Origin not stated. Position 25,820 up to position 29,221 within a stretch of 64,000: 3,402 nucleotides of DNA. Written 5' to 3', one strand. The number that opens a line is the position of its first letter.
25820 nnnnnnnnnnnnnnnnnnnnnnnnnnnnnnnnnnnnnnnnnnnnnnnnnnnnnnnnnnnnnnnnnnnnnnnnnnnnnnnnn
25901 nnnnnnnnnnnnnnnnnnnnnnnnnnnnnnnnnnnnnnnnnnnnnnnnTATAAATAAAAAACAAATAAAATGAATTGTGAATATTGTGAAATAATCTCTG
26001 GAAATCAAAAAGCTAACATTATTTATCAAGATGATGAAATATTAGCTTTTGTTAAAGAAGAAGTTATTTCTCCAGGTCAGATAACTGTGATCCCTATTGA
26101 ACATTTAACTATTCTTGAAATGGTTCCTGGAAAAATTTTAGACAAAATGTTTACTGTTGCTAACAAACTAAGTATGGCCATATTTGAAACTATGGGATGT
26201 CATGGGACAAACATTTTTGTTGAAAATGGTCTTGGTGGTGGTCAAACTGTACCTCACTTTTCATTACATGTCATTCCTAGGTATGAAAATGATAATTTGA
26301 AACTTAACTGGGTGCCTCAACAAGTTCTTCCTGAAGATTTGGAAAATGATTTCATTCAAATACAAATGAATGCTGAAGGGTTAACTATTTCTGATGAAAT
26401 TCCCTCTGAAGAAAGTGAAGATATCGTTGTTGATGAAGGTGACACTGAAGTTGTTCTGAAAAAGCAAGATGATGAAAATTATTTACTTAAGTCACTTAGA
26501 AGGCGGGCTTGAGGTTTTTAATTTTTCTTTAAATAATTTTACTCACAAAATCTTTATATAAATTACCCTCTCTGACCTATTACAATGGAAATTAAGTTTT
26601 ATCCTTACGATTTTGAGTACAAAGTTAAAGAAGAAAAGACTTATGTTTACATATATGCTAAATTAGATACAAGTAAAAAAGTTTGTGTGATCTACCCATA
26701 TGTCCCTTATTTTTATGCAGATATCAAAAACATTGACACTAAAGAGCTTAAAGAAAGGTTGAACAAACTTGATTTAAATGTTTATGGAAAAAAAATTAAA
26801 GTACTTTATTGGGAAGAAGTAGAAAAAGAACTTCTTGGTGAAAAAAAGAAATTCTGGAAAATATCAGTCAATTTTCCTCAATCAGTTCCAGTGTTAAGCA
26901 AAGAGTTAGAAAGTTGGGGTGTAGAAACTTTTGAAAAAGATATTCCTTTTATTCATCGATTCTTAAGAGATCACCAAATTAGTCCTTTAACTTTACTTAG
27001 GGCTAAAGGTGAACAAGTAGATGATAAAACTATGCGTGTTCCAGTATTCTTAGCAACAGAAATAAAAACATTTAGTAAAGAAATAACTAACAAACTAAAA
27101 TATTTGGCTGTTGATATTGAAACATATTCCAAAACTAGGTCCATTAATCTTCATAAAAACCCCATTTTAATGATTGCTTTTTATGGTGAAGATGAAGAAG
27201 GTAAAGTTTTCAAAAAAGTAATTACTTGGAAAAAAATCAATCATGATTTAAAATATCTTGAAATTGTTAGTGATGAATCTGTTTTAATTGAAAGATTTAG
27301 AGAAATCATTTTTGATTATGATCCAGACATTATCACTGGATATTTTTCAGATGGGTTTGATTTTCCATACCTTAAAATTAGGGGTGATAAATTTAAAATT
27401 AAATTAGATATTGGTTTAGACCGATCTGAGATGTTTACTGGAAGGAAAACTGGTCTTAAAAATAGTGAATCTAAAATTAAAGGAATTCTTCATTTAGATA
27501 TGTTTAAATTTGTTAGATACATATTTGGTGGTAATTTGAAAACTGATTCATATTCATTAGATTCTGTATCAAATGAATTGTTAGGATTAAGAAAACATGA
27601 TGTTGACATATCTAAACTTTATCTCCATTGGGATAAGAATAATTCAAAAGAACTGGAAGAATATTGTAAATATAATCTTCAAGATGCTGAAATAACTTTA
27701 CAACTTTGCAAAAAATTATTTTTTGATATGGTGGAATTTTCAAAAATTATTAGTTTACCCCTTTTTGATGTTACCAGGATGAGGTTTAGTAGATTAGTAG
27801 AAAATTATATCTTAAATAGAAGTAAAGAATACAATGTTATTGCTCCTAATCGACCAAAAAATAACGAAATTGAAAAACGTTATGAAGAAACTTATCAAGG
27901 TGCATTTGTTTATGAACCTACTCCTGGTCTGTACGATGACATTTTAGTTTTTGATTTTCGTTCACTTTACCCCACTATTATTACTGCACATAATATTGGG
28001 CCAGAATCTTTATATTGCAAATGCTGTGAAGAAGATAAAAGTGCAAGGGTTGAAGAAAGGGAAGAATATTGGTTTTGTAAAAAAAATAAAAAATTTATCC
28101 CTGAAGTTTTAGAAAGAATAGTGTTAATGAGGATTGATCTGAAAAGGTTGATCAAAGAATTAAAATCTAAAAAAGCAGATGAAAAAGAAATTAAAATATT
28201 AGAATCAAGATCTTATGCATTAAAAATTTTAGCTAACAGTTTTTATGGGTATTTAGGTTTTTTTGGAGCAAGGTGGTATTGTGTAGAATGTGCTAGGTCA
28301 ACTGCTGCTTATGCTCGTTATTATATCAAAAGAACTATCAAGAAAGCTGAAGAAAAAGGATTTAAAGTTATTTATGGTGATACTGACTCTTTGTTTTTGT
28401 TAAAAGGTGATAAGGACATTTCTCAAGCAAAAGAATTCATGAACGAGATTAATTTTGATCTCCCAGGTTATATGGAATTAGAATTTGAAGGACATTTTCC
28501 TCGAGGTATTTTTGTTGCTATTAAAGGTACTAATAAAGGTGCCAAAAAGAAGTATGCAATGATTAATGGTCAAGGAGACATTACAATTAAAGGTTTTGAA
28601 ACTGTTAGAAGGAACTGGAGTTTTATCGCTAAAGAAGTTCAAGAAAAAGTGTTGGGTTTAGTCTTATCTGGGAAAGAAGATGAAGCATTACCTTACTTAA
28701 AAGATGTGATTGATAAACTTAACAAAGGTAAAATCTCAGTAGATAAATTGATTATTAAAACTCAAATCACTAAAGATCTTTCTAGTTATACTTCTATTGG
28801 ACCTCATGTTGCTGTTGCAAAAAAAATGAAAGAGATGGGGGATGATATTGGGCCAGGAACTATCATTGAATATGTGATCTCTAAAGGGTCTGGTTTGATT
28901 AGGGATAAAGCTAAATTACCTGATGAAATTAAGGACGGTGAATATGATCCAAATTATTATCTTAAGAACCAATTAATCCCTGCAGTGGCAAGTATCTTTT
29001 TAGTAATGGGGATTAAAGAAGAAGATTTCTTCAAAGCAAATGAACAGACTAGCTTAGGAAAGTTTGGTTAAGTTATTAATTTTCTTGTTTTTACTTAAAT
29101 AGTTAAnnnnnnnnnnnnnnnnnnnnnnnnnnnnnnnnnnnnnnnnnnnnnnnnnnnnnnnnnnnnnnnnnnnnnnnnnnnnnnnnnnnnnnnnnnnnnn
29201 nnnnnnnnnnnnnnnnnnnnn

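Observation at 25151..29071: Two HINT-like genes immediately upstream of, and co-directional with, family-B DNA polymerase; histidine triad lacks the middle His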

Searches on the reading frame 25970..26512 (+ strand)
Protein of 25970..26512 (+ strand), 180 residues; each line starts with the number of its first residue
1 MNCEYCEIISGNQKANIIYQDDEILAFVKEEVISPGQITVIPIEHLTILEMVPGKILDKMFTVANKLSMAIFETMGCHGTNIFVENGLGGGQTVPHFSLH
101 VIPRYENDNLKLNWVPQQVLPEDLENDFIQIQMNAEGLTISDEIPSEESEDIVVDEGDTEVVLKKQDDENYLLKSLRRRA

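Call 4: search_protein_families(library=pfam, proteins=[window:25970-26512:+], max_evalue=0.01)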
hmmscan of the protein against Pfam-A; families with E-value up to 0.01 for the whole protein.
window:25970-26512:+ (180 aa): 3 families
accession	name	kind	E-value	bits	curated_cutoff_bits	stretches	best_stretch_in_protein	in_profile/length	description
PF01230.28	HIT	-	6.3e-16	59.3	21.5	1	11-106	2-97/98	HIT domain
PF11969.13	DcpS_C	-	7.9e-06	26.7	24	1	2-103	1-101/114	Scavenger mRNA decapping enzyme C-term binding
PF04677.20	CwfJ_C_1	-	0.0048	17.2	21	1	2-103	13-108/122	Protein similar to CwfJ C-terminus 1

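Call 19: find_homologous_proteins(query=window:25970-26512:+, max_evalue=0.001)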
Query window:25970-26512:+ (180 aa): 39 proteins with E <= 0.001 among 66 candidates.
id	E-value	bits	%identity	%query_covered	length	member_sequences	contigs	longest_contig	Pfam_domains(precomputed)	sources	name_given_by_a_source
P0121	1.7e-114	397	100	100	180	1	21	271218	PF11969.14,PF01230.30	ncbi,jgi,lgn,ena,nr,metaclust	ncbi:HIT family protein [archaeon]|jgi:histidine triad (HIT) family protein|nr:HIT family protein [a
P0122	2.1e-94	332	82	100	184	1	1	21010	PF01230.30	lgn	-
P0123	4.5e-72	259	66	99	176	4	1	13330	PF11969.14,PF01230.30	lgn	-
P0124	9.2e-49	183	49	99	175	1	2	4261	PF01230.30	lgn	-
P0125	1.6e-48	183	48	99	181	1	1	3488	PF01230.30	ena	-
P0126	4.3e-48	181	47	99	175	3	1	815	PF01230.30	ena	-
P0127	1.0e-47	180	47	100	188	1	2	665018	PF01230.30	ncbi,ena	-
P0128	1.7e-47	179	47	99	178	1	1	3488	PF01230.30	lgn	-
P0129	1.1e-46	177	46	99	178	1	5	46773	PF01230.30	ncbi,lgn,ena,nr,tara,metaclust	ncbi:TPA: HIT family protein [Candidatus Woesearchaeota archaeon]|nr:hypothetical protein [archaeon]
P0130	1.2e-46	177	46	99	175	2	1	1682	PF01230.30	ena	-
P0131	3.4e-46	175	46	99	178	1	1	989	PF01230.30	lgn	-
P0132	1.5e-45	173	44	99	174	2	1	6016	PF01230.30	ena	-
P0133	2.2e-45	172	44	99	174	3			PF01230.30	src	-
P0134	4.7e-45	171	48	99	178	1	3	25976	PF01230.30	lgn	-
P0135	1.4e-44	170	46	99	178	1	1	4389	PF01230.30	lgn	-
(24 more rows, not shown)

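Call 37: search_protein_families(library=ncbifam, proteins=[window:25970-26512:+], max_evalue=0.01)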
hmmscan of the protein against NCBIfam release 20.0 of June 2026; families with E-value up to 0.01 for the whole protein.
window:25970-26512:+ (180 aa): 3 families
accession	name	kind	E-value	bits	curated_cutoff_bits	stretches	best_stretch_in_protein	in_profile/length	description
NF045834.1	M_plasma_HinT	exception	4.2e-15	56.5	130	1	7-104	4-101/102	histidine triad protein HinT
NF007965.0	PRK10687.1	equivalog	5.8e-06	26.4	206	1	5-102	7-105/119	purine nucleoside phosphoramidase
NF052622.1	ATPAdlTfActino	equivalog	0.0017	17.9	290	1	18-113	55-151/176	ATP adenylyltransferase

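Call 74: search_solved_structures(query=window:25970-26512:+, max_evalue=0.001, show_alignments=2)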
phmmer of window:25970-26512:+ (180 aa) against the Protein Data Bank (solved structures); distinct sequences matched with E-value up to 0.001: 38.
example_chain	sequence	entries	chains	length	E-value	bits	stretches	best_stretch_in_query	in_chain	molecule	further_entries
3imi_A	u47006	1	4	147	3.8e-17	65.7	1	2-118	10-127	HIT family protein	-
1y23_A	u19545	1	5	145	3.2e-15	59.5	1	2-127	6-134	Histidine triad protein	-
3o0m_A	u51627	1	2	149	3.5e-13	52.8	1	1-116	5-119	HIT family protein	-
3l7x_A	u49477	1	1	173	6.8e-13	51.9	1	2-115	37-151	Putative Hit-like protein involved in cell-cycle regulation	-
3ksv_A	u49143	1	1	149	1.8e-11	47.2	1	2-127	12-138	Uncharacterized protein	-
4egu_A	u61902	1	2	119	9.5e-10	41.6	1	1-104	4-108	histidine triad (HIT) protein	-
2eo4_A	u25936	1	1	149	5.3e-09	39.2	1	3-109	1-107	150aa long hypothetical histidine triad nucleotide-binding protein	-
6d6j_A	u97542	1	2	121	1.6e-08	37.6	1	1-102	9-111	HIT family hydrolase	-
3oj7_A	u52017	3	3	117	9e-08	35.2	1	2-102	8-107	Putative histidine triad family protein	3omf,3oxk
5uvm_A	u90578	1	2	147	8.3e-07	32.1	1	2-102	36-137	Histidine triad (HIT) protein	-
3lb5_A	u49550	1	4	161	9.4e-07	31.9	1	8-111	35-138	Hit-like protein involved in cell-cycle regulation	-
3r6f_A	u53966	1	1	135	1.6e-06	31.1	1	3-123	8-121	HIT family protein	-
6iq1_A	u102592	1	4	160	3.3e-06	30.1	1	2-115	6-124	Adenosine 5'-monophosphoramidase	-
1ems_A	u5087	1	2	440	5.7e-06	29.3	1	16-108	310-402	NIT-FRAGILE HISTIDINE TRIAD FUSION PROTEIN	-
3p0t_A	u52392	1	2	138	8.6e-06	28.8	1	5-126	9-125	Uncharacterized protein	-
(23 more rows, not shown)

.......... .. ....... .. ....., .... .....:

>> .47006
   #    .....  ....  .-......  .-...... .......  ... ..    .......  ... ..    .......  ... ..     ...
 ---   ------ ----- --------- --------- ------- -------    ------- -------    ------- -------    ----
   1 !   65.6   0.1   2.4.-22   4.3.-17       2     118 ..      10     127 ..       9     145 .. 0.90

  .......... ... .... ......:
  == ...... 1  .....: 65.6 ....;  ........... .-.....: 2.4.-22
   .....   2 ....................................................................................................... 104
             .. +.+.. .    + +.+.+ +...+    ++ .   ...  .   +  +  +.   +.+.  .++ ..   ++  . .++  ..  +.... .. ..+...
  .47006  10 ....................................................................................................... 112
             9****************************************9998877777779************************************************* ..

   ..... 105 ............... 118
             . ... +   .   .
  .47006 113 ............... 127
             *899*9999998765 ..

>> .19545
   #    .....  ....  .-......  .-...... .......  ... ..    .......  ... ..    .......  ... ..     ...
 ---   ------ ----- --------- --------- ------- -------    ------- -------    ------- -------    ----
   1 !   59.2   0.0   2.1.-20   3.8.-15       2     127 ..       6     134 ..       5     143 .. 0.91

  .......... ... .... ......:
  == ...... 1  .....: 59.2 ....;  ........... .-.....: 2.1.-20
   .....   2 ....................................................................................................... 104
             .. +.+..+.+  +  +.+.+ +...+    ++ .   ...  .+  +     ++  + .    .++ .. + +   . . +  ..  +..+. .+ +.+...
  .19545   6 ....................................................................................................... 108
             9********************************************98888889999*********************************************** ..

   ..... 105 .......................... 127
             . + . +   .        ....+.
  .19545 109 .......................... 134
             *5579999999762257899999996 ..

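Call 75: search_protein_families(library=padloc, proteins=[window:25970-26512:+], max_evalue=0.001)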
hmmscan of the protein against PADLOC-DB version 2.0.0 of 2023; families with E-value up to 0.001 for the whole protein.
window:25970-26512:+ (180 aa): 1 family
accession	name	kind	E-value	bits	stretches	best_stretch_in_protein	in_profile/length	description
PDLC00441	ThsC2|ThsC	-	3.3e-12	44.5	1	2-120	13-131/148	HIT family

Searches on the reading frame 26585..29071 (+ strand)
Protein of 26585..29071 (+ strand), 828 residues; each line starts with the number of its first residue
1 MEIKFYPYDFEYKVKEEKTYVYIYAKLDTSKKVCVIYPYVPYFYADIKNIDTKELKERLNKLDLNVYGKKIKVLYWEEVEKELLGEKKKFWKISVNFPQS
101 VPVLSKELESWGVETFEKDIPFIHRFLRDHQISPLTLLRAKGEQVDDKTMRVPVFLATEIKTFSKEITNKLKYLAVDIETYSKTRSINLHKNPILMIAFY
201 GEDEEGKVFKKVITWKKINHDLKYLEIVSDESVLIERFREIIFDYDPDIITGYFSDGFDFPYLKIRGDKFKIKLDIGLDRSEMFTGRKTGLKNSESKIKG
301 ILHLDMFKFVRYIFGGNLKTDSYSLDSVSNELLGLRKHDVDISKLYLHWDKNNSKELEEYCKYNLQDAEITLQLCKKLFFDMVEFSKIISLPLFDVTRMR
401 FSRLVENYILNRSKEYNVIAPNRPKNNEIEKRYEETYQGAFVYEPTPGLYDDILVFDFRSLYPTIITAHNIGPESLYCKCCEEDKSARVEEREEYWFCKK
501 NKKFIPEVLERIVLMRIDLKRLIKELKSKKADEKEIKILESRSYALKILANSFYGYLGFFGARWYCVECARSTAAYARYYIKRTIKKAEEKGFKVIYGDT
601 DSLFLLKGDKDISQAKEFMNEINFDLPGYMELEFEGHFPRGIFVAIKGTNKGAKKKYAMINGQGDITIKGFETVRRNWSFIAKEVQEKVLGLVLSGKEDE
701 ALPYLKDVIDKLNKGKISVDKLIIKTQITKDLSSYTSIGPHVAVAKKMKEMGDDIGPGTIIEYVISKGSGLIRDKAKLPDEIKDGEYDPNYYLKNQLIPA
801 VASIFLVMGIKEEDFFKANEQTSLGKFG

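Call 4: search_protein_families(library=pfam, proteins=[window:26585-29071:+], max_evalue=0.01)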
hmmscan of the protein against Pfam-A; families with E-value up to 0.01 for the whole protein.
window:26585-29071:+ (828 aa): 6 families
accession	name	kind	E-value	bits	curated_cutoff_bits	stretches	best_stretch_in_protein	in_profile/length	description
PF00136.26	DNA_pol_B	-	8.4e-66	223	23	1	400-805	10-450/453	DNA polymerase family B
PF03104.25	DNA_pol_B_exo1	-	8.7e-28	97.8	23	1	114-328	2-242/242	DNA polymerase family B, exonuclease domain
PF10108.15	DNA_pol_B_exo2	-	1.7e-06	28.3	24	1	228-363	34-161/213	Predicted 3'-5' exonuclease related to the exonuclease domain of PolB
PF13482.12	RNase_H_2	-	0.00015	22.2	22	1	188-378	11-164/165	RNase_H superfamily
PF08408.16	DNA_pol_B_3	-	0.00043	20.9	25.5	1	327-379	77-122/128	DNA polymerase family B viral insert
PF01612.26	DNA_pol_A_exo1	-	0.00065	20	23.6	0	320-378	114-168/173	3'-5' exonuclease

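Call 37: search_protein_families(library=ncbifam, proteins=[window:26585-29071:+], max_evalue=0.01)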
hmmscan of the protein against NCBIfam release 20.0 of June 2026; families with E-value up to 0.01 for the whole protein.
window:26585-29071:+ (828 aa): 9 families
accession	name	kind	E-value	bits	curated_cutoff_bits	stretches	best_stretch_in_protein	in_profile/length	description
NF004421.0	PRK05762.1-2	equivalog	5.2e-94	316.1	570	1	92-816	84-788/795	DNA polymerase II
TIGR00592.1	pol2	superfamily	4.9e-87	293.1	239.95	2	436-805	799-1175/1176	DNA polymerase (pol2)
NF004422.0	PRK05762.1-4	equivalog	2.6e-66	224.5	1103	1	103-808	93-774/789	DNA polymerase II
NF004417.0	PRK05761.1-3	equivalog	2.2e-65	221.2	780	1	11-767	44-808/858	DNA-directed DNA polymerase I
NF004420.0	PRK05762.1-1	equivalog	7.6e-59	200.1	1435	1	104-805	92-765/783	DNA polymerase II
NF004419.0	PRK05761.1-5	equivalog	8.3e-58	196.1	1285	1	156-770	265-880/932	DNA-directed DNA polymerase I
NF004415.0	PRK05761.1-1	equivalog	2.4e-55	187.9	1289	1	162-768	217-822/883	DNA-directed DNA polymerase I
NF004418.0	PRK05761.1-4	subfamily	2.7e-54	184.6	692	1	435-815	321-700/717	type B DNA-directed DNA polymerase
NF004416.0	PRK05761.1-2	equivalog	4.3e-32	111.3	516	1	383-793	261-635/665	type B DNA-directed DNA polymerase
